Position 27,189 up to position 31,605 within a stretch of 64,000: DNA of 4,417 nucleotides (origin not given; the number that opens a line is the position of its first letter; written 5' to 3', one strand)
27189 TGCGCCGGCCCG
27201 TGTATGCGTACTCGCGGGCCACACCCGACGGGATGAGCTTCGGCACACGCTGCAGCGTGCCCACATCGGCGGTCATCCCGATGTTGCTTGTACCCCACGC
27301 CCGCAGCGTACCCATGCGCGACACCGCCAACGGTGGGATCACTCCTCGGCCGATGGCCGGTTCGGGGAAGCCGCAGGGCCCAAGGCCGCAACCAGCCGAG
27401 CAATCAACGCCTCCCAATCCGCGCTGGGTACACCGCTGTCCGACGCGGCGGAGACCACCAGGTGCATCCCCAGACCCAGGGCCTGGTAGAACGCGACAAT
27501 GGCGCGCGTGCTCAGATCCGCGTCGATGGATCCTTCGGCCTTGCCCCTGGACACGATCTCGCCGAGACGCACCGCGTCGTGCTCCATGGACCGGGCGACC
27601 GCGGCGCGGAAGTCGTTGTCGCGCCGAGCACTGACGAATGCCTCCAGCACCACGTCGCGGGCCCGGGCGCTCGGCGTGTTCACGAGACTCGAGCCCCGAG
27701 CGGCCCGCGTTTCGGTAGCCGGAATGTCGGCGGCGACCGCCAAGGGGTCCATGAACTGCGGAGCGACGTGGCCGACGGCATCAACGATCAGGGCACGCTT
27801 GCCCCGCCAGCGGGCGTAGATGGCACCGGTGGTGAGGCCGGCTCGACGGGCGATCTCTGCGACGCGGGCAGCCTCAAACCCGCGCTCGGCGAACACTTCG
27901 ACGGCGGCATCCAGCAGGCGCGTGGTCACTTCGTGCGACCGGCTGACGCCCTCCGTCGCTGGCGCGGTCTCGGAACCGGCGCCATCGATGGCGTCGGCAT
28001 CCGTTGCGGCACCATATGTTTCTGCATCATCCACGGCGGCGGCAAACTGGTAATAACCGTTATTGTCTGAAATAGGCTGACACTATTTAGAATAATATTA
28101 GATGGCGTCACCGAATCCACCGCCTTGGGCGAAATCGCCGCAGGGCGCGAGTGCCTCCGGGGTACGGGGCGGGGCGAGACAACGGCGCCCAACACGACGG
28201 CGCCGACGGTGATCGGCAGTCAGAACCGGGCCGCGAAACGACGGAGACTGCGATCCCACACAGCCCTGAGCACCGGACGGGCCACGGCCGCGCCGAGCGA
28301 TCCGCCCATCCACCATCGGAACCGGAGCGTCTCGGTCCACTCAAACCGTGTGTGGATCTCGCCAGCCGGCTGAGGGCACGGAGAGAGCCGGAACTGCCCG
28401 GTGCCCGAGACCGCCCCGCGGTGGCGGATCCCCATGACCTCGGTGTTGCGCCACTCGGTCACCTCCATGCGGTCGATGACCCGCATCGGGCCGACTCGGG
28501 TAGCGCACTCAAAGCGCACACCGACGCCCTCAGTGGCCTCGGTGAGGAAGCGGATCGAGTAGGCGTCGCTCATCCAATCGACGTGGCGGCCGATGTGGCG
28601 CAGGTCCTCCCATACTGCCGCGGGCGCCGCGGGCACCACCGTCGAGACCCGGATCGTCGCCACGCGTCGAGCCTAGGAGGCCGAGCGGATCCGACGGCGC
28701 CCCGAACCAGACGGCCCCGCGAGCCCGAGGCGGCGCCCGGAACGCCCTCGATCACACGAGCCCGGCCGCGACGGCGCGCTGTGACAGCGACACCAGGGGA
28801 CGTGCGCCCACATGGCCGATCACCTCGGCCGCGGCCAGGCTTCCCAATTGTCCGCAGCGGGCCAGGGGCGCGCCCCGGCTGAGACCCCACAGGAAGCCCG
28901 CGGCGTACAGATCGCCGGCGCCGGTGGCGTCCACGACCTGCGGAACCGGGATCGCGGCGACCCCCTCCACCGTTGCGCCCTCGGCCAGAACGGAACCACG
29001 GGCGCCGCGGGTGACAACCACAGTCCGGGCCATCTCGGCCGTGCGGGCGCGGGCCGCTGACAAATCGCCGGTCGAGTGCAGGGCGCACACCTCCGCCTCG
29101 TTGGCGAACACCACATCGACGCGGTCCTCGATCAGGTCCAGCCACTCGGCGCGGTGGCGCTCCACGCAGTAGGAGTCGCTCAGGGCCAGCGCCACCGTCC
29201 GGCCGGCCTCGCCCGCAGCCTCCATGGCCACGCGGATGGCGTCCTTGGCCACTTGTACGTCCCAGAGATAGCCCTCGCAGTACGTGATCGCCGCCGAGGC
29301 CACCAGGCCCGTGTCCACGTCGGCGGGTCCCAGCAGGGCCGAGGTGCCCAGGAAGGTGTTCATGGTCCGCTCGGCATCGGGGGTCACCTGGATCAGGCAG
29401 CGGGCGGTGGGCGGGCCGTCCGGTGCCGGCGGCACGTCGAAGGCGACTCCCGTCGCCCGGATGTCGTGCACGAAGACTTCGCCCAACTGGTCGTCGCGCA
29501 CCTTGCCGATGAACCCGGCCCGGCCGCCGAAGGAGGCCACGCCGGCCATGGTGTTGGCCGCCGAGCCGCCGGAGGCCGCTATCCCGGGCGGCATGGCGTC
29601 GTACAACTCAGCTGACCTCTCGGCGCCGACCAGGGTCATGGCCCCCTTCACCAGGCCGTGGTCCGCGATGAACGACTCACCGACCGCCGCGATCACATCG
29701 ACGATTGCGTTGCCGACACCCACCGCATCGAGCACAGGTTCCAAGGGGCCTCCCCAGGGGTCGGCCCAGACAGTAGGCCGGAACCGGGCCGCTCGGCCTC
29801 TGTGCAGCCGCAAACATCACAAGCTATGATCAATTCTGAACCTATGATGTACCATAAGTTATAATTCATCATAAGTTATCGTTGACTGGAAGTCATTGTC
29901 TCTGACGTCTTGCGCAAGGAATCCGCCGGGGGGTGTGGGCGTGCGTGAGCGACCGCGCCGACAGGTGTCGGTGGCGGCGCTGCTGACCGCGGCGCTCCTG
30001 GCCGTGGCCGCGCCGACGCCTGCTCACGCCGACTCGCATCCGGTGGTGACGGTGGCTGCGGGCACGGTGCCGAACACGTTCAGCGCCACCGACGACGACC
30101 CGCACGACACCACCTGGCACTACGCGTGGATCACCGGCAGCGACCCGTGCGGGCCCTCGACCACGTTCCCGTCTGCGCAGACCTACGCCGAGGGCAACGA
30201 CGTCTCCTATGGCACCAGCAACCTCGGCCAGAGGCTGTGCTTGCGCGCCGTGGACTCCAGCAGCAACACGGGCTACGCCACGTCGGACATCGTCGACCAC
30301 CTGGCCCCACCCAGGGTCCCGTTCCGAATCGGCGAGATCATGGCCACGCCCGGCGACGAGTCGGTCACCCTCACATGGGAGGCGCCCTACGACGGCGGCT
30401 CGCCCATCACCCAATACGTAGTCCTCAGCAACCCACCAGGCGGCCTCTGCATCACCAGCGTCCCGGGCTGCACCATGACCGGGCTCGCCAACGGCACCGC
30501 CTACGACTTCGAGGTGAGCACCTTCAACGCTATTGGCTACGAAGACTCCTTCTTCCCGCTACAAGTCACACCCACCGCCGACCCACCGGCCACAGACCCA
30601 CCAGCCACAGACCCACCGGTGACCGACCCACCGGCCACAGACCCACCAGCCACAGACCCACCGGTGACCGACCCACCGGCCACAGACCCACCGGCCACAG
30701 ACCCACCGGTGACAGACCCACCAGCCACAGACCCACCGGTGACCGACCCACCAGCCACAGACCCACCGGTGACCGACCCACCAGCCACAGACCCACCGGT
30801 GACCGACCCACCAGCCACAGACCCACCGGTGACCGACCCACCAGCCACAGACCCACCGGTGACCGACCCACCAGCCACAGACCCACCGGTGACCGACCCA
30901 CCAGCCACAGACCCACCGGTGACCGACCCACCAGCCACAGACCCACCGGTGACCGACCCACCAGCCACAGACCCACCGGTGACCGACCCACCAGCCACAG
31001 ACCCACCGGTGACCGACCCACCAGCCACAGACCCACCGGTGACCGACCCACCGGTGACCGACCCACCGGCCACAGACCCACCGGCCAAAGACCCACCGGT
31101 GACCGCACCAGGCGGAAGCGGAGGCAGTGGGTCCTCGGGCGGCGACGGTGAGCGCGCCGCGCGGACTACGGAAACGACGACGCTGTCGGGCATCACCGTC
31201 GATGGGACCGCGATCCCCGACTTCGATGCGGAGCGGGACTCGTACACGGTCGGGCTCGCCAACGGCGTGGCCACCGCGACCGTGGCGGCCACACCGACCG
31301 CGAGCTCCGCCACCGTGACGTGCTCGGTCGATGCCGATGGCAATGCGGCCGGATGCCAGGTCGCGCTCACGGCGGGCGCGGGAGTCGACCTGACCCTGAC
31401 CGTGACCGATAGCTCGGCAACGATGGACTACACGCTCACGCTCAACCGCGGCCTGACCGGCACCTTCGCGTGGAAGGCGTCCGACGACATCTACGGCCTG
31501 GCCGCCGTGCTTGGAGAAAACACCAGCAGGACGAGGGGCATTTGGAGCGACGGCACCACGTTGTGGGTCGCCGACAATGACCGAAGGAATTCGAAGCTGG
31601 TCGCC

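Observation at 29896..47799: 17.9-kb single gene for a 5,967-aa Sec-secreted, SLH-anchored mosaic surface protein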

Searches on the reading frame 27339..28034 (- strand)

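Call 76: search_protein_families(library=pfam, proteins=[window:27339-28034:-], max_evalue=0.001)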
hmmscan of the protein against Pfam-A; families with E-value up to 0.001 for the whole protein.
window:27339-28034:- (231 aa): 2 families
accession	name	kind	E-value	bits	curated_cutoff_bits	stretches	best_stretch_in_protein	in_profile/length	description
PF00440.29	TetR_N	-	5.2e-16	58.6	24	1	40-84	1-45/47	Bacterial regulatory proteins, tetR family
PF16925.10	TetR_C_13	-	0.00055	20.7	27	0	137-198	36-97/109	Tetracyclin repressor-like, C-terminal domain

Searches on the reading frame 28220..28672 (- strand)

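Call 9: search_protein_families(library=pfam, proteins=[window:28220-28672:-], max_evalue=0.001)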
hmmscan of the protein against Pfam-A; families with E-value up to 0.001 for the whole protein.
window:28220-28672:- (150 aa): 1 family
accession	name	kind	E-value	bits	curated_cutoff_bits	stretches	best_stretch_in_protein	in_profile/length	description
PF10604.15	Polyketide_cyc2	-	3.1e-08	34.4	27.4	1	5-150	2-141/142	Polyketide cyclase / dehydrase and lipid transport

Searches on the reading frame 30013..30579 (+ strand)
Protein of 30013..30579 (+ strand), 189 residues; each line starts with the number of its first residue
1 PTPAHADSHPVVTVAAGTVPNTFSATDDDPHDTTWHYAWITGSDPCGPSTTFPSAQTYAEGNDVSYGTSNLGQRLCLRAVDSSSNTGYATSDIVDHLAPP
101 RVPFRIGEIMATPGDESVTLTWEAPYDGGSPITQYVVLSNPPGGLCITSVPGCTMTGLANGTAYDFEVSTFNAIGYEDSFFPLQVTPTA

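Call 45: find_homologous_proteins(query=window:30013-30579:+, max_evalue=0.001)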
Query window:30013-30579:+: 78 candidates shared short words with the query, none scored E <= 0.001.

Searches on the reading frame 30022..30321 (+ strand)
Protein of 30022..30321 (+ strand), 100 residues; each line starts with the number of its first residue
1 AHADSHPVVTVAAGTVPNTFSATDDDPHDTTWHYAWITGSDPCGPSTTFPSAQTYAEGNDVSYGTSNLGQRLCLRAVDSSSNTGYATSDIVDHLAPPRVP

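Call 19: search_protein_families(library=pfam, proteins=[window:30022-30321:+], max_evalue=1)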
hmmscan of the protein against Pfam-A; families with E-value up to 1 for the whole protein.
window:30022-30321:+ (100 aa): 1 family
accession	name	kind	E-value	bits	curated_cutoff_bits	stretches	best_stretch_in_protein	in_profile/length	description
PF18316.7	S-l_SbsC_C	-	0.014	16.3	26.6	1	13-83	2-75/86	S-layer protein SbsC C-terminal domain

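Call 56: search_protein_families(library=ncbifam, proteins=[window:30022-30321:+], max_evalue=0.1)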
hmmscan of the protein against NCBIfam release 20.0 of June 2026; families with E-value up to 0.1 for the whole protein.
window:30022-30321:+ (100 aa): 0 families

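Call 72: search_solved_structures(query=window:30022-30321:+, max_evalue=1)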
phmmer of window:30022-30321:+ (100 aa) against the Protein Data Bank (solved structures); distinct sequences matched with E-value up to 1: 2.
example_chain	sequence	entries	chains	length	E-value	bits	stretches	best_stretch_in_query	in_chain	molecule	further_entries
4mnr_A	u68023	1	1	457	0.16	15.3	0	17-54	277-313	Peptidoglycan glycosyltransferase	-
7oh0_C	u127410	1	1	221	0.47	13.8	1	7-82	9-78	Fab TT104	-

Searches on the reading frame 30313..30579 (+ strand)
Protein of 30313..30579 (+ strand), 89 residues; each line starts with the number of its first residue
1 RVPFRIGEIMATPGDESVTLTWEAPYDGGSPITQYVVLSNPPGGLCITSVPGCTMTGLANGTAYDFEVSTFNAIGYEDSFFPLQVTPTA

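Call 19: search_protein_families(library=pfam, proteins=[window:30313-30579:+], max_evalue=1)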
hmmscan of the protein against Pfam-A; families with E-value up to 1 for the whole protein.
window:30313-30579:+ (89 aa): 4 families
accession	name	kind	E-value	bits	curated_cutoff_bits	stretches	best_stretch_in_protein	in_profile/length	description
PF00041.27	fn3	-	4.3e-11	43.3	25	1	14-83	12-81/84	Fibronectin type III domain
PF16656.11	Pur_ac_phosph_N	-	0.0026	18.7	30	0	15-37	12-34/93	Purple acid Phosphatase, N-terminal domain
PF25059.1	FN3_DSCAM-DSCAML_C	-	0.043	14.6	39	1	53-79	47-73/89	DSCAM/DSCAML C-terminal Fn3-like domain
PF14292.12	SusE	-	0.043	14.5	25.2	1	13-74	30-87/106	SusE outer membrane protein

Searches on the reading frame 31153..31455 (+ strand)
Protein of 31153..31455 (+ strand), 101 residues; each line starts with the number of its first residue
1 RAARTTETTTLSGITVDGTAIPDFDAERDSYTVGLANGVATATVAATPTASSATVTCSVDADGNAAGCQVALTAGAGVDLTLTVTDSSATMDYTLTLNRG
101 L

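Call 19: search_protein_families(library=pfam, proteins=[window:31153-31455:+], max_evalue=1)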
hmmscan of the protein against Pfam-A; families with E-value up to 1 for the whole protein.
window:31153-31455:+ (101 aa): 2 families
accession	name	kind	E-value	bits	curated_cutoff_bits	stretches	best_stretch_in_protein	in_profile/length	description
PF12733.13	Cadherin-like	-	2.4e-08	34.7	24.2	1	14-99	4-88/89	Cadherin-like beta sandwich domain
PF20396.3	DUF6689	-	0.03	14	27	1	43-95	16-68/275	Family of unknown function (DUF6689)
